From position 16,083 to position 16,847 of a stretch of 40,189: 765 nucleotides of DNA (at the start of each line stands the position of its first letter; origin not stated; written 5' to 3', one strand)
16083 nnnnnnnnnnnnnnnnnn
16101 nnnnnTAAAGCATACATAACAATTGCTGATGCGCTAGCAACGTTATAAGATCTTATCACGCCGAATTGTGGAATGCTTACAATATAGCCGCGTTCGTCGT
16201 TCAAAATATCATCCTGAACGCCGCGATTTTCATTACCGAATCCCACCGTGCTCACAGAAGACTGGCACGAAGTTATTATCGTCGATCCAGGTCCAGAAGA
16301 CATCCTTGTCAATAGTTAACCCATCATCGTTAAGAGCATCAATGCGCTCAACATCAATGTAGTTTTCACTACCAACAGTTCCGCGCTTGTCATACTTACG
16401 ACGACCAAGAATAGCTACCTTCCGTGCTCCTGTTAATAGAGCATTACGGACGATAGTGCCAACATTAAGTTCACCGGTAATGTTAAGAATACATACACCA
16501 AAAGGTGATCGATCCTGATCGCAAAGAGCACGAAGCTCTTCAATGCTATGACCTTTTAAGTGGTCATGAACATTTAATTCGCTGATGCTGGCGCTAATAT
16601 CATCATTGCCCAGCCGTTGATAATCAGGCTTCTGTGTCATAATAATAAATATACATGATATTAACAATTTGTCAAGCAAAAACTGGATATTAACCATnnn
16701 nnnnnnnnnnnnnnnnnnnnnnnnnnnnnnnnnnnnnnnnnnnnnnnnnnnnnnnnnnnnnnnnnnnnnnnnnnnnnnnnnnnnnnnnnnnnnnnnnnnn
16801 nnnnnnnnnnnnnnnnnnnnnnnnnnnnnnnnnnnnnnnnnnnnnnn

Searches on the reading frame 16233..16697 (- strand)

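Call 76: search_protein_families(library=pfam, proteins=[window:16233-16697:-], max_evalue=0.01)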
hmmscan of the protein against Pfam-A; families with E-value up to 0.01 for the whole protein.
window:16233-16697:- (154 aa): 1 family
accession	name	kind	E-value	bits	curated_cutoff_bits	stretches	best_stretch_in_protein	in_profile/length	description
PF00588.24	SpoU_methylase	-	0.0021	18.6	29.7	1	68-124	4-66/142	SpoU rRNA Methylase family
